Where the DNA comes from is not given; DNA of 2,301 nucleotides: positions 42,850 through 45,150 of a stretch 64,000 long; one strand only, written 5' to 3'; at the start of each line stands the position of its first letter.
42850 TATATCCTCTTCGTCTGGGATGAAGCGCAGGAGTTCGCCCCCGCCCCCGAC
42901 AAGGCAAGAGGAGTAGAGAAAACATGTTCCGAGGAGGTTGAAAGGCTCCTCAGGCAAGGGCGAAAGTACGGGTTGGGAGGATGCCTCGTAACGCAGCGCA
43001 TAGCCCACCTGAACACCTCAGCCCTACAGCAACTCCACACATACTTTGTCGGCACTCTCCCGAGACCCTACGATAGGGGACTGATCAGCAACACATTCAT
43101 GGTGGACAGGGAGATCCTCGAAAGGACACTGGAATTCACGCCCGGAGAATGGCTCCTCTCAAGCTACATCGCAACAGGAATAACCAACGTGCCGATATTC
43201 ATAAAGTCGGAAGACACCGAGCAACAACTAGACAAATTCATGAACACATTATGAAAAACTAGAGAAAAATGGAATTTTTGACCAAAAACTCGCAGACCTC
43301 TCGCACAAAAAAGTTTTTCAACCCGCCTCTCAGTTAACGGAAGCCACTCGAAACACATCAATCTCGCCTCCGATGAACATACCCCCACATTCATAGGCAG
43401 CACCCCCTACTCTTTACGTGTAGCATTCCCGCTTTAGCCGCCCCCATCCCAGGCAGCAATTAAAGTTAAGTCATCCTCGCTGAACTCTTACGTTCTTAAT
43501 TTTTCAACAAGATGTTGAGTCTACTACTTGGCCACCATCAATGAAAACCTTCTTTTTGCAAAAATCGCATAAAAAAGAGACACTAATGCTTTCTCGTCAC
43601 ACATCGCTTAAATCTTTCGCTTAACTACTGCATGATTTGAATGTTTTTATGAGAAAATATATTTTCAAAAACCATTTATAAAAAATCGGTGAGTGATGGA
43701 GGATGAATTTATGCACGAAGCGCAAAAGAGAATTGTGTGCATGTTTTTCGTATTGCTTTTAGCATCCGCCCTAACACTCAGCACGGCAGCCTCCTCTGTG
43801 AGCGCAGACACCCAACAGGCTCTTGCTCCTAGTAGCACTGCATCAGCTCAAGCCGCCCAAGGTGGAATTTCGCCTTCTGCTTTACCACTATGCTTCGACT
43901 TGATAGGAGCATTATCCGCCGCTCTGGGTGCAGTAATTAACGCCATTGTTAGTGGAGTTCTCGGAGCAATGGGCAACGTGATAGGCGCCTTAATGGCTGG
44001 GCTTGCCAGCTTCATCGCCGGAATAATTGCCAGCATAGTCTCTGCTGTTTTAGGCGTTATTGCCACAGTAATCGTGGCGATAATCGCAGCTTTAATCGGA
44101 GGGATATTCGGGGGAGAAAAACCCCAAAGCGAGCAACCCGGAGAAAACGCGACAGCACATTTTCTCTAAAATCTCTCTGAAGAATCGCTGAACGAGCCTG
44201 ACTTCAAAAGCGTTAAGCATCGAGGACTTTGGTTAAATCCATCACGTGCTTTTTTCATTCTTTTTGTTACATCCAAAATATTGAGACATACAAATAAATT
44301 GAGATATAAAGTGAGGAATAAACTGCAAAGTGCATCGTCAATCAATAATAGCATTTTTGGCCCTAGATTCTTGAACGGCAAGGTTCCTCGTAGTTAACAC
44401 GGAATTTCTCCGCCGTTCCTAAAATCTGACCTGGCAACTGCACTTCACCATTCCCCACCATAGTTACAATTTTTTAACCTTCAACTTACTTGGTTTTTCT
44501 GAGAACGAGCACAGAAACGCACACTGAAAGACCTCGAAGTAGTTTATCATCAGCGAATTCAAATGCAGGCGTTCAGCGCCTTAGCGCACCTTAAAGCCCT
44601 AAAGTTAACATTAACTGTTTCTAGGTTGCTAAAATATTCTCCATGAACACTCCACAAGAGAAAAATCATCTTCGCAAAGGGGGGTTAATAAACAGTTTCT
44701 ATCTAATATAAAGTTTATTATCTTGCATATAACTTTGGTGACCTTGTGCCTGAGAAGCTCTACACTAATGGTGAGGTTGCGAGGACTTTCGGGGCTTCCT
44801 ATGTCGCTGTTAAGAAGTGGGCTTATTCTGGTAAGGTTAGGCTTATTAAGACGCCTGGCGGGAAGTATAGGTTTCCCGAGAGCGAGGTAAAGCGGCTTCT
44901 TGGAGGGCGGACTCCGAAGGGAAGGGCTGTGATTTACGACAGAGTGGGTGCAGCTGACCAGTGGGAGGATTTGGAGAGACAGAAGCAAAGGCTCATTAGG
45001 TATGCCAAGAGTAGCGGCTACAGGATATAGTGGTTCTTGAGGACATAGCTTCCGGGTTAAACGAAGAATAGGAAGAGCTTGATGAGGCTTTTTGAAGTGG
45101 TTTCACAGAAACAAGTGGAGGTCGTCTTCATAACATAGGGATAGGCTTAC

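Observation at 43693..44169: Secreted glycine-zipper peptide resembling membrane-active toxins or bacteriocins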

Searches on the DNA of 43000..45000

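Call 67: search_rna_families(source=window, start=43000, end=45000, threshold=evalue, max_evalue=1)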
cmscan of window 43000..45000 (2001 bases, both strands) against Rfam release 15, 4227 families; matches with E-value up to 1: 0.
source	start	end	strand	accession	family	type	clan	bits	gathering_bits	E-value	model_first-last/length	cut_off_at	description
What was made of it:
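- On Type I toxin-antitoxin toxins: No Rfam RNA was found in 43000-45000 (call 67).
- Tried and rejected: Rfam found nothing around the gene (call 67).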

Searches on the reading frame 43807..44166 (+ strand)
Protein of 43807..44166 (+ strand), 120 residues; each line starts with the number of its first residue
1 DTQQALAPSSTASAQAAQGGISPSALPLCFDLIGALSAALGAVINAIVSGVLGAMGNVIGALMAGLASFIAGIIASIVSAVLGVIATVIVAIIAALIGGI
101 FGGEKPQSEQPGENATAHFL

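Call 55: predict_structure(protein=window:43807-44166:+)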
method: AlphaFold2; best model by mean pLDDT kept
length: 120 residues; sequences in the alignment: 1
mean_pLDDT: 79.0   pTM: 0.41
mean pLDDT of the five models: 79.0, 78.2, 77.2, 75.8, 73.1
residues with pLDDT >= 90: 62; 70-90: 16; 50-70: 31; < 50: 11
segments of 3 or more residues with pLDDT < 50: 3-5, 109-111
pLDDT, mean of each block of 10 residues (from residue 1): 53 56 74 91 95 96 95 96 96 90 55 52
secondary structure, 60 per line:
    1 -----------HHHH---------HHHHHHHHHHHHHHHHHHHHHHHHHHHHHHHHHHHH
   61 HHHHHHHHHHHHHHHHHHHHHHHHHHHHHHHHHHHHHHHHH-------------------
elements in order: H12-15 H25-101

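Call 58: fold_search(model_id=the predicted structure, library=pdb)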
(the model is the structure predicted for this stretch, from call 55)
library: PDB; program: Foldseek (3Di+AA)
matches with E <= 10: 0; with E <= 0.001: 0
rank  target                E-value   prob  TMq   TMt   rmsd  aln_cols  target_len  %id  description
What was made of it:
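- Tried and rejected: Foldseek of the single-helix model against PDB gave no matches, as expected for a lone helix (call 58).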

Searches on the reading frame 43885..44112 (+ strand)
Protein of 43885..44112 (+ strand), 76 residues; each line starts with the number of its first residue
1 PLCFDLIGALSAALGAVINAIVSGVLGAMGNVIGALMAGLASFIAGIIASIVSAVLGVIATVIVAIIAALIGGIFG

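Call 48: search_dna_similar(query=window:43885-44112:+, collection=phages, mode=protein, max_evalue=1, max_rows=12)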
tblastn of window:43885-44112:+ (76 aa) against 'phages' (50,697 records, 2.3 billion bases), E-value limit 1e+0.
Records with a match: 3; places in all: 3; records where one place covers at least 80% of the query: 0.
Best place of each record, by identity: 60-80% 1; <60% 2.
By first word of the organism name: Lachnospiraceae 2; bajarodmic 1.
By host as written in the record: Lachnospiraceae 2; Peromyscus fraterculus 1.
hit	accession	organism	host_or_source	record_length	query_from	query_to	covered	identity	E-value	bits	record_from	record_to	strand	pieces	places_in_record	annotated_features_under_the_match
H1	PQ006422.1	bajarodmic virus 313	Peromyscus fraterculus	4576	14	37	32%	62.5%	7e-1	33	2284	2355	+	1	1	DNA pilot protein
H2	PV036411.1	Lachnospiraceae phage NatCom_43249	Lachnospiraceae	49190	6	36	41%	48.4%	9e-1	32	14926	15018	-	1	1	tail length tape measure protein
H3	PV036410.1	Lachnospiraceae phage NatCom_40364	Lachnospiraceae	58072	6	36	41%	48.4%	9e-1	32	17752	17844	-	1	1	tail length tape measure protein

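Call 49: search_dna_similar(query=window:43885-44112:+, collection=plasmids, mode=protein, max_evalue=1, max_rows=12)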
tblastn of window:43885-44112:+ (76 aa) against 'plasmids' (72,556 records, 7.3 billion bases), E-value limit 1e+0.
No match.
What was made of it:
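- Tried and rejected: tblastn against phage and plasmid collections gave E 0.7-0.9 or nothing (calls 48, 49).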
